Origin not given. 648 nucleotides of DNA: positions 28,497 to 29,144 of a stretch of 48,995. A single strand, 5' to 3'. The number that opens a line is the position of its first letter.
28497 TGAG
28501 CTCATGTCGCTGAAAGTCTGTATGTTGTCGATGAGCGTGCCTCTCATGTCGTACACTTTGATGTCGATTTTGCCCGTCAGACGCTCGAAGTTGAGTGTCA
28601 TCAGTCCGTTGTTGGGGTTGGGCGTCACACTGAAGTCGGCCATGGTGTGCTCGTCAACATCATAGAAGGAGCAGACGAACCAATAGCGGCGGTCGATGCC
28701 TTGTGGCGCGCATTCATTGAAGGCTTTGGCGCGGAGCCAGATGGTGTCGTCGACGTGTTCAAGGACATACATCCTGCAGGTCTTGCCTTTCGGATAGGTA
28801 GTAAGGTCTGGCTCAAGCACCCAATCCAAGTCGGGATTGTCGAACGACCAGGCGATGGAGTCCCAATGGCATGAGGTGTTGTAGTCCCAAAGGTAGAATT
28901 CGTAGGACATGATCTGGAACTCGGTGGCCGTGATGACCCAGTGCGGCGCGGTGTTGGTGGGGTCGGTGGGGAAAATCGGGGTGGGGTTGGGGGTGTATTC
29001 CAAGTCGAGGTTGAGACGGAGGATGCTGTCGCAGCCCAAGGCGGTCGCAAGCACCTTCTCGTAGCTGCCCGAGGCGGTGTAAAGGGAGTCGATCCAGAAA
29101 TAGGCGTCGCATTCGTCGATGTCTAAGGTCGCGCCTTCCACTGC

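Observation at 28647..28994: Conserved module of about 115 aa directly before the T9SS CTD, found only in the five array members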

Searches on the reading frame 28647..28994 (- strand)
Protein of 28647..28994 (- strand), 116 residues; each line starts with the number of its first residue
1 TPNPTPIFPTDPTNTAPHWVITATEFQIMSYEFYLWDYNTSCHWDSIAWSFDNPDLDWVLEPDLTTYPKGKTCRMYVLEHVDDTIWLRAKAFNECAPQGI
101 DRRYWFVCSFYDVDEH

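Call 9: find_homologous_proteins(query=A1, max_evalue=0.001)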
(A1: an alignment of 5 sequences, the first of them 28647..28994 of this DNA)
Query A1 (5 sequences) (116 aa, profile of the alignment): 38 proteins with E <= 0.001 among 364 candidates.
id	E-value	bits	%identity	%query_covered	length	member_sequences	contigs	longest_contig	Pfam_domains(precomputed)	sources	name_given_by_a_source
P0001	5.9e-49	183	70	91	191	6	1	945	PF18962.8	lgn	-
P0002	9.4e-48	179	61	100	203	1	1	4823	PF18962.8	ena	-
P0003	4.0e-47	177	61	100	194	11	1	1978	PF18962.8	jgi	jgi:hypothetical protein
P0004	4.2e-46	174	55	100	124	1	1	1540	-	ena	-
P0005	4.3e-45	170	53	99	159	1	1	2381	-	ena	-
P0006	3.0e-44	168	50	100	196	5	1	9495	PF18962.8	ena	-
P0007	5.6e-44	167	65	82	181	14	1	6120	PF18962.8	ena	-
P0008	6.9e-43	163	66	83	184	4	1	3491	PF18962.8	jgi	jgi:hypothetical protein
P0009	7.9e-43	163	62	91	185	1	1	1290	PF18962.8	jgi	jgi:hypothetical protein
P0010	1.8e-42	162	62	91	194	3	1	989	PF18962.8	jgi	jgi:hypothetical protein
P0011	1.9e-42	162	63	91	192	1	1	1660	PF18962.8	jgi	jgi:hypothetical protein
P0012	4.3e-42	161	58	91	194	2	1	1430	PF18962.8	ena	-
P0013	4.4e-42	161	58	91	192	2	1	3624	PF18962.8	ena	-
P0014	2.4e-41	158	60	91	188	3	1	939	PF18962.8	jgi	jgi:hypothetical protein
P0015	3.0e-41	158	58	91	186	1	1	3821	PF18962.8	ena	-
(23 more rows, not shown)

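Call 20: search_solved_structures(query=A2, max_evalue=10, show_alignments=2)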
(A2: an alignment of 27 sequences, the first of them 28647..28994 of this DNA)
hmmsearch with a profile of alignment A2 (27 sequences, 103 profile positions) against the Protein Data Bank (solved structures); distinct sequences matched with E-value up to 10: 0.

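Call 22: predict_structure(alignment_id=A2)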
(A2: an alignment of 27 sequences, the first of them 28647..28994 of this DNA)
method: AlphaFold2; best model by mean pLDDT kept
length: 116 residues; sequences in the alignment: 27
mean_pLDDT: 74.2   pTM: 0.61
mean pLDDT of the five models: 74.2, 72.4, 70.8, 70.8, 69.1
residues with pLDDT >= 90: 27; 70-90: 50; 50-70: 18; < 50: 21
segments of 3 or more residues with pLDDT < 50: 1-5, 18-26, 111-116
pLDDT, mean of each block of 10 residues (from residue 1): 50 60 52 77 88 86 92 85 83 91 72 42
secondary structure, 60 per line:
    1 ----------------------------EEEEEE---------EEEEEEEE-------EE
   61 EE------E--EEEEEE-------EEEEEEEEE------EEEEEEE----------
elements in order: E29-34 E44-51 E59-62 E72-77 E85-93 E100-106
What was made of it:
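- Tried and rejected: First structure model: the module alone with 27 close sequences gave only pLDDT 74, with the conserved N-terminal segment unplaced (call 22).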

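Call 24: search_protein_representatives(alignment_id=A2)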
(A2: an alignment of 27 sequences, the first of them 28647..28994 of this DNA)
Query: 27 sequences, 103 profile positions. Proteins with E-value up to 0.001 (for the whole library): 86; up to 1e-10: 51; up to 1e-30: 20. The best 86 are listed.
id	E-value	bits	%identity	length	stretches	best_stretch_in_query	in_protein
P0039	2.8e-49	181.6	-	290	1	1-102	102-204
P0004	9.2e-49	179.9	-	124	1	1-103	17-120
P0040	7.9e-46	170.5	-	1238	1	1-103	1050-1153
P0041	7.1e-45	167.4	-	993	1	2-102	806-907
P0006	8.8e-45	167.1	-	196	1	2-103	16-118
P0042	2.6e-42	159.2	-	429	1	2-103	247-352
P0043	4.6e-42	158.4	-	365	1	2-102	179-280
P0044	1.1e-41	157.2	-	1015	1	1-103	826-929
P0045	6.3e-41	154.8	-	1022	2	2-102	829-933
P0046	6.2e-40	151.6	-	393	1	2-102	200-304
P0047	8.2e-38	144.8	-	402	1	2-103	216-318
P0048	2.2e-34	133.7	-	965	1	2-102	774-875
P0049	4.4e-34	132.8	-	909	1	2-103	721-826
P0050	1.2e-33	131.4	-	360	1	3-102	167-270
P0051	2.4e-33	130.4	-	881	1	6-103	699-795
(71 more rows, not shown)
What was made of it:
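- Tried and rejected: The exhaustive search (call 24) was needed to see full-length architectures.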

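Call 25: find_related_loci(query=A2, collection=genome_contigs, flank=10000)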
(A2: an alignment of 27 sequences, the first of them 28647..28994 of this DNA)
Query A2 (116 aa) in genome_contigs; peptide patterns used: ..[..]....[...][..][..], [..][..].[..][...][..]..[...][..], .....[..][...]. (x = any residue, [..] = any of these).
248 stretches matched a pattern; 121 encode a relative of the query (tblastn E <= 1e-3); the best 80 are kept; 58 distinct loci.
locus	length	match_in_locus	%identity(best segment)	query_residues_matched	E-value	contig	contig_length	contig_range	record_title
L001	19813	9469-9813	68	1-115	2e-57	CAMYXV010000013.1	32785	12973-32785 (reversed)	MAG TPA_asm: uncultured Bacteroidales bacterium isolate SRR10912534_bin.11_metaWRAP_v1.3_MAG genome assembly, contig: ER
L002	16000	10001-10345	68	1-115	2e-57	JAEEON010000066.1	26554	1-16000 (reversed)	MAG: Bacteroidales bacterium isolate Tb.RUG.288 NODE_5391993_length_26554_cov_2.318538, whole genome shotgun sequence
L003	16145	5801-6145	70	1-115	1e-57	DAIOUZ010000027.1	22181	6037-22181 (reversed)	MAG TPA_asm: Candidatus Limiplasma sp. isolate CTOTU17551 NODE_404_length_22181_cov_2.736464, whole genome shotgun seque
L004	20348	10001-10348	68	1-116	3e-57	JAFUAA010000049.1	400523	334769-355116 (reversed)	MAG: Bacteroidales bacterium isolate RGIG4305 Roe_deer_Duodenum-2__c1607, whole genome shotgun sequence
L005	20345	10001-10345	70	1-115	6e-57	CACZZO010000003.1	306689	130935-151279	MAG: uncultured Bacteroidia bacterium isolate RUG13092 genome assembly, contig: RUG13092_asm_3, whole genome shotgun seq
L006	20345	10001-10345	70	1-115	6e-57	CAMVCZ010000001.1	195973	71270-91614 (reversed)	MAG TPA_asm: uncultured Bacteroidales bacterium isolate SRR8387714_bin.55_metaWRAP_v1.3_MAG genome assembly, contig: ERZ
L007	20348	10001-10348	66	1-116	1e-56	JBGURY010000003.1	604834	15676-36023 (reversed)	MAG: Candidatus Limimorpha sp. isolate ruminal_MAG_105 ruminal_MAG_105_contig_0003, whole genome shotgun sequence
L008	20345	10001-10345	69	1-115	2e-56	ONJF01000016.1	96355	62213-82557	uncultured Bacteroidales bacterium isolate RUG358 genome assembly, contig: scaffold_500, whole genome shotgun sequence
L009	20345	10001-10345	68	1-115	4e-56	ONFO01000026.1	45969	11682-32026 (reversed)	uncultured Bacteroidales bacterium isolate RUG265 genome assembly, contig: scaffold_246, whole genome shotgun sequence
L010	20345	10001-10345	68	1-115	3e-56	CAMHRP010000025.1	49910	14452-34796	MAG: uncultured Bacteroidales bacterium isolate SRR11784290_bin.31_metaWRAP_v1.3_MAG genome assembly, contig: ERZ1220273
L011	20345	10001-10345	66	1-115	5e-55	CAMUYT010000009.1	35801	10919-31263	MAG TPA_asm: uncultured Bacteroidales bacterium isolate SRR8387720_bin.72_metaWRAP_v1.3_MAG genome assembly, contig: ERZ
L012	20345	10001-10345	68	1-115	9e-55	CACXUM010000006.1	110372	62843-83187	MAG: uncultured Bacteroidia bacterium isolate RUG11609 genome assembly, contig: RUG11609_asm_6, whole genome shotgun seq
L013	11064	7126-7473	63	1-116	3e-54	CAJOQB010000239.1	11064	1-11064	uncultured Bacteroidales bacterium isolate Rumen_Coassembly_mag_2235 genome assembly, contig: k87_34415325, whole genome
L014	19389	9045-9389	67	1-115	2e-53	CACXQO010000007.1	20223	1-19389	MAG: uncultured Bacteroidia bacterium isolate RUG11504 genome assembly, contig: RUG11504_asm_7, whole genome shotgun seq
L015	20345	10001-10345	67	1-115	2e-53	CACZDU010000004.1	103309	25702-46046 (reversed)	MAG: uncultured Bacteroidia bacterium isolate RUG12531 genome assembly, contig: RUG12531_asm_4, whole genome shotgun seq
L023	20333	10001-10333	63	1-115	3e-49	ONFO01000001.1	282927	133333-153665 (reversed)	uncultured Bacteroidales bacterium isolate RUG265 genome assembly, contig: scaffold_4, whole genome shotgun sequence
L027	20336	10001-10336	60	1-116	1e-45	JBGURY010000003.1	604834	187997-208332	MAG: Candidatus Limimorpha sp. isolate ruminal_MAG_105 ruminal_MAG_105_contig_0003, whole genome shotgun sequence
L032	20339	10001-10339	62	1-116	2e-45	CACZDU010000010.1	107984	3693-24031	MAG: uncultured Bacteroidia bacterium isolate RUG12531 genome assembly, contig: RUG12531_asm_10, whole genome shotgun se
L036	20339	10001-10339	60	1-116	6e-45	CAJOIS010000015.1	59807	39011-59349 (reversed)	uncultured Bacteroidales bacterium isolate Red_deer_4_mag_37 genome assembly, contig: scaffold_1757, whole genome shotgu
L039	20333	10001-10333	59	1-115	2e-44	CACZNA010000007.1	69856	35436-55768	MAG: uncultured Bacteroidia bacterium isolate RUG12769 genome assembly, contig: RUG12769_asm_7, whole genome shotgun seq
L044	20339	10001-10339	62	1-116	7e-44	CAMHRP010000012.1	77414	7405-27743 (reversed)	MAG: uncultured Bacteroidales bacterium isolate SRR11784290_bin.31_metaWRAP_v1.3_MAG genome assembly, contig: ERZ1220273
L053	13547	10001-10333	58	1-115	2e-42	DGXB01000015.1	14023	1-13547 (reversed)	MAG TPA_asm: Bacteroidales bacterium UBA4243 UBA4243_contig_121289, whole genome shotgun sequence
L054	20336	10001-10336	58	1-115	3e-42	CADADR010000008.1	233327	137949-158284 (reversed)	MAG: uncultured Bacteroidia bacterium isolate RUG13196 genome assembly, contig: RUG13196_asm_8, whole genome shotgun seq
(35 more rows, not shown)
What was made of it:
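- The habitat is rich in polysaccharide (ruminant-gut MAGs, call 25).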

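Call 26: fold_search(model_id=the predicted structure, library=pdb)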
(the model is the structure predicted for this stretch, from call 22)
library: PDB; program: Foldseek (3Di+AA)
matches with E <= 10: 1511; with E <= 0.001: 0
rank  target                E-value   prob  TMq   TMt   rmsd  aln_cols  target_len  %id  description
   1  7kpn_Z                6.2e-02  0.99  0.44  0.55   4.2        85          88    5  Adeno-associated virus serotype 5 in complex with the cellular receptor AAVR at 2.5 Angstroms resolution, AAV5 AAVR (released 2020-12-16)
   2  8jou_B                7.8e-02  0.94  0.38  0.46   3.8        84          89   11  Fiber I and fiber-tail-adaptor of phage GP4 (released 2024-01-03)
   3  5fm5_P                1.2e-01  0.92  0.36  0.41   4.7        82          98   13  Crystal structure of the myomesin:obscurin-like-1 complex (released 2016-11-23)
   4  4xe5_B                1.8e-01  0.54  0.30  0.15   9.6       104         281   13  Crystal structure of the Na,K-ATPase from bovine (released 2016-03-09)
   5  6v7z_E                1.8e-01  0.47  0.28  0.28   5.2        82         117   15  Human CD1d presenting alpha-Galactosylceramide in complex with VHH nanobody 1D22 (released 2020-09-16)
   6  5fm5_O                2.0e-01  0.85  0.36  0.41   4.7        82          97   13  Crystal structure of the myomesin:obscurin-like-1 complex (released 2016-11-23)
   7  8k2w_N                2.0e-01  0.63  0.33  0.36   6.0        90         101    9  Structure of CXCR3 complexed with antagonist AMG487 (released 2023-11-29)
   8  9ijj_4K               2.6e-01  0.75  0.36  0.14   5.5        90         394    7  In situ structure of the central apparatus in mouse sperm axoneme. (released 2025-06-04)
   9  7srk_D                2.6e-01  0.35  0.26  0.27   6.4        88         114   12  Single chain trimer HLA-A*24:02 (Y108C, A163C) with 8mer peptide YPPVPETF (released 2022-11-23)
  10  9uo6_B                2.8e-01  0.44  0.29  0.19   7.2        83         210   13  Cryo-EM structure of the Xenopus IgX-Fc hexamer (released 2025-12-17)
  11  5dfk                  2.9e-01  0.63  0.29  0.20   3.9        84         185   14  Crystal Structure of the Escherichia coli Common Pilus Chaperone, EcpB (released 2015-11-04)
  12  3hbg                  2.9e-01  0.44  0.30  0.13   7.1        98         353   10  Structure of recombinant Chicken Liver Sulfite Oxidase mutant C185S (released 2010-04-14)
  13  6obe_B                2.9e-01  0.33  0.31  0.31   9.3       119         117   12  Ricin A chain bound to VHH antibody V6H8 (released 2020-04-01)
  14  9l1q_F                3.1e-01  0.41  0.28  0.19   5.3        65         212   11  Cryo-EM structure of the ICT01-BTN2A1/BTN3A1/BTN3A2 complex (2 fabs) (released 2025-12-17)
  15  7wwo_A                3.3e-01  0.51  0.30  0.23   9.8       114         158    8  Dimer form of hypothetical protein TTHA1873 from Thermus thermophilus (released 2022-03-09)
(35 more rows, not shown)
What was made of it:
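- Tried and rejected: Its Foldseek hits were all non-significant (call 26).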

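Call 29: search_protein_families(library=pfam, proteins=[L032:3145-7926:+, L032:7955-10597:+, L023:8171-10591:+, L023:10794-13376:+, L039:7562-10591:+, L036:7538-10597:+, L053:8009-10585:+, L044:10607-13606:+], max_evalue=0.01)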
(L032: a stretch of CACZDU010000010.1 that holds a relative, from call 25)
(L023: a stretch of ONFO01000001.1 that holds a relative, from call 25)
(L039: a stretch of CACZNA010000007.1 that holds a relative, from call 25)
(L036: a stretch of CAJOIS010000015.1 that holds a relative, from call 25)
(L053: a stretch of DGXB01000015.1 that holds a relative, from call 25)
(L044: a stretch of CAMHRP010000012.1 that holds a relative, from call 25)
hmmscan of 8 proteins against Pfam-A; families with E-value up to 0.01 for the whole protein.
L032:3145-7926:+ (1594 aa): 2 families
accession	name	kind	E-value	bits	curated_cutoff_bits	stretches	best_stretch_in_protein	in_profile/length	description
PF18962.6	Por_Secre_tail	-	1.7e-10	41.5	27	1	1523-1590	1-73/75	Secretion system C-terminal sorting domain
PF17963.7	Big_9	-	1.6e-07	32.5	23.6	1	258-347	6-89/89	Bacterial Ig domain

L032:7955-10597:+ (881 aa): 1 family
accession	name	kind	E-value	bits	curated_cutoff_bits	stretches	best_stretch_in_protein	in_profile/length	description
PF18962.6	Por_Secre_tail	-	2.6e-09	37.7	27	1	806-879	3-75/75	Secretion system C-terminal sorting domain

L023:8171-10591:+ (807 aa): 3 families
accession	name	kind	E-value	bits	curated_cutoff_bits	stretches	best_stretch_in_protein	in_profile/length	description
PF18962.6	Por_Secre_tail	-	1.2e-09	38.8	27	1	732-806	2-75/75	Secretion system C-terminal sorting domain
PF18911.6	PKD_4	-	1.4e-07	31.9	27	1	311-340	36-65/85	PKD domain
PF00801.26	PKD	-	8.9e-07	29.3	23.5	1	292-346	10-68/80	PKD domain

L023:10794-13376:+ (861 aa): 3 families
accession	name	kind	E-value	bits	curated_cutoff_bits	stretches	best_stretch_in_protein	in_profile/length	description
PF18962.6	Por_Secre_tail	-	5.2e-09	36.7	27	1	786-860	2-75/75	Secretion system C-terminal sorting domain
PF00801.26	PKD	-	5.4e-08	33.2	23.5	1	293-349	8-68/80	PKD domain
PF18911.6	PKD_4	-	7.3e-08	32.8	27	1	292-343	10-65/85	PKD domain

L039:7562-10591:+ (1010 aa): 3 families
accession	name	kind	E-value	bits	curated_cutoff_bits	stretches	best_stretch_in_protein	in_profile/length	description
PF18962.6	Por_Secre_tail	-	5.2e-09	36.7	27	1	935-1009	2-75/75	Secretion system C-terminal sorting domain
PF18911.6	PKD_4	-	1e-07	32.3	27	1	495-541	15-65/85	PKD domain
PF00801.26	PKD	-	3.6e-07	30.5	23.5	1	492-547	9-68/80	PKD domain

L036:7538-10597:+ (1020 aa): 1 family
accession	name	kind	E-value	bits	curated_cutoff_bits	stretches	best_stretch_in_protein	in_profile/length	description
PF18962.6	Por_Secre_tail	-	3.9e-08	33.9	27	1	944-1018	2-75/75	Secretion system C-terminal sorting domain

L053:8009-10585:+ (859 aa): 3 families
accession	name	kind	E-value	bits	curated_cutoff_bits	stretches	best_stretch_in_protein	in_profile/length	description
PF18962.6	Por_Secre_tail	-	8.1e-08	32.9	27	1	785-858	2-75/75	Secretion system C-terminal sorting domain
PF18911.6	PKD_4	-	9.1e-07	29.3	27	1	296-343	14-65/85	PKD domain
PF00801.26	PKD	-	3.1e-06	27.5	23.5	1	294-349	9-68/80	PKD domain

L044:10607-13606:+ (1000 aa): 2 families
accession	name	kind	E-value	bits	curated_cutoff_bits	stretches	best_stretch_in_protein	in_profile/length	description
PF17517.7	IgGFc_binding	-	6.7e-38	131.1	25.6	1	130-391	9-277/297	IgGFc binding protein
PF18962.6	Por_Secre_tail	-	2.4e-09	37.8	27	1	927-999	3-75/75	Secretion system C-terminal sorting domain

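Call 31: search_protein_families(library=ncbifam, proteins=[L036:10590-11261:+, L036:11288-12091:+, L054:10528-11250:+, L054:11247-12089:+, L027:11229-12065:+], max_evalue=1)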
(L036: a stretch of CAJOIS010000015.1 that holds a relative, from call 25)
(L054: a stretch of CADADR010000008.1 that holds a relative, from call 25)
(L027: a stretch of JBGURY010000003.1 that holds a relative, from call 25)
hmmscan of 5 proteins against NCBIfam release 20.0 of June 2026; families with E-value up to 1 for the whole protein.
L036:10590-11261:+ (224 aa): 2 families
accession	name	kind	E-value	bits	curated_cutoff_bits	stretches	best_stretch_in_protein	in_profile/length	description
NF033880.1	Prli42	equivalog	0.11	12.3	27.5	1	9-30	1-22/31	stressosome-associated protein Prli42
NF007319.0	PRK09810.1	equivalog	0.17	11.8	86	1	16-31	4-19/41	lipoprotein antitoxin entericidin A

L036:11288-12091:+ (268 aa): 1 family
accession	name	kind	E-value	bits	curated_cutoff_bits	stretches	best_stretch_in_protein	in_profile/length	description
NF049866.1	outer_TDE1717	subfamily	1.3e-06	28.5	135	1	2-137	1-121/210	TDE1717 family outer membrane beta-barrel protein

L054:10528-11250:+ (241 aa): 0 families

L054:11247-12089:+ (281 aa): 2 families
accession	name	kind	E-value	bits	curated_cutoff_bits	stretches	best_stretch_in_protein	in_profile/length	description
NF049866.1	outer_TDE1717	subfamily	1.6e-05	24.9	135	1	34-150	21-125/210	TDE1717 family outer membrane beta-barrel protein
NF045978.1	ComEA_MAG0490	equivalog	0.24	11.2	98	1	11-60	10-62/162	MAG0490 family ComEA-like DNA-binding protein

L027:11229-12065:+ (279 aa): 2 families
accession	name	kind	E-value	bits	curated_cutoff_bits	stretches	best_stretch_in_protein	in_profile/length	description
NF049866.1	outer_TDE1717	subfamily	2.9e-06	27.4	135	1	35-136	20-115/210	TDE1717 family outer membrane beta-barrel protein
NF052311.1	T9SS_PorT_SprT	equivalog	0.025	13.9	125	1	85-149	92-160/239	type IX secretion/gliding motility protein PorT/SprT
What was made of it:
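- On Type-B CTD / PorP-SprF cognate shuttle system: Its relatives hit only TDE1717-type barrels, and PorT/SprT weakly (E 0.025) (call 31).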

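Call 32: search_protein_families(library=pfam, proteins=[L036:10590-11261:+, L036:11288-12091:+, L054:10528-11250:+, L054:11247-12089:+, L027:11229-12065:+], max_evalue=1)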
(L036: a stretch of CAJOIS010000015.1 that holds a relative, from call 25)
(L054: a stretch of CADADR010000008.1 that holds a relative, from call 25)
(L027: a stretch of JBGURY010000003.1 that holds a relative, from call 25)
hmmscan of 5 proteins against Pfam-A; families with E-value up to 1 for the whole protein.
L036:10590-11261:+ (224 aa): 0 families

L036:11288-12091:+ (268 aa): 2 families
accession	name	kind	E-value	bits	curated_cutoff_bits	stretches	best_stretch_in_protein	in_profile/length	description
PF13568.12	OMP_b-brl_2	-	1.5e-10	41.8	27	1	21-200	2-172/175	Outer membrane protein beta-barrel domain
PF13505.12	OMP_b-brl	-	2.5e-05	24.9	28.7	1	10-159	2-122/175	Outer membrane protein beta-barrel domain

L054:10528-11250:+ (241 aa): 1 family
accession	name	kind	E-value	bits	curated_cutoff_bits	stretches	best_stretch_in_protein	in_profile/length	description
PF22005.2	WWE_1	-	0.044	14.5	27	1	122-172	14-60/72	Parp14 WWE domain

L054:11247-12089:+ (281 aa): 4 families
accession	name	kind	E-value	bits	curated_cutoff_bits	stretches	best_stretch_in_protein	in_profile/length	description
PF13568.12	OMP_b-brl_2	-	1.3e-09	38.9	27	1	33-189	2-155/175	Outer membrane protein beta-barrel domain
PF13505.12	OMP_b-brl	-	0.01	16.5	28.7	1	24-153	7-111/175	Outer membrane protein beta-barrel domain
PF08139.17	LPAM_1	-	0.081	13.8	20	1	7-21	1-15/18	Prokaryotic membrane lipoprotein lipid attachment site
PF03779.20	SPW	-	0.12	13.3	31.5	1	12-43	7-36/93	SPW repeat domain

L027:11229-12065:+ (279 aa): 3 families
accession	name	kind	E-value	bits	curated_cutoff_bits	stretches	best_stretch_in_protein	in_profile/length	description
PF13568.12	OMP_b-brl_2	-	5.5e-14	53.1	27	1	33-189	6-157/175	Outer membrane protein beta-barrel domain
PF13505.12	OMP_b-brl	-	0.0016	19.1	28.7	1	38-201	20-155/175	Outer membrane protein beta-barrel domain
PF05456.16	eIF_4EBP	-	0.23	11.8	24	1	58-86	23-51/117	Eukaryotic translation initiation factor 4E binding protein (EIF4EBP)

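Call 43: search_protein_families(library=pfam, alignment_id=A2, max_evalue=1)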
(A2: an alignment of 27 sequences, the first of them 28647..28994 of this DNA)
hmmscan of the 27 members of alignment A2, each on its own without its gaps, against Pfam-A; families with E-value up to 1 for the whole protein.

A. member 1, window:28647-28994:- (116 aa): 0 families

B. families by the number of members that match (of 27 scanned): 5 families
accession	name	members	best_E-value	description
PF16143.10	DUF4851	1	0.054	Domain of unknown function (DUF4851)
PF16044.11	DUF4796_C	1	0.21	DUF4796 C-terminal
PF04135.18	Nop10p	1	0.25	Nucleolar RNA-binding protein, Nop10p family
PF04831.18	POPDC1-3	1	0.27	POPDC1-3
PF15066.11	CAGE1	1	0.29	Cancer-associated gene protein 1 family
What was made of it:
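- On PKD-like domain PKD_6 (PF19408): The module has no hit (call 43).
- On Gingipain IgSF domain (Peptidase_C25_C, PF03785): The module has no hit at E <= 1 (call 43).
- Closest known: PKD-like domain family PKD_6. Different: The module has no direct Pfam PKD_6 hit (call 43).
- There is no match to any CBM or lectin family in Pfam (call 43) or to solved structures by sequence (call 20).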
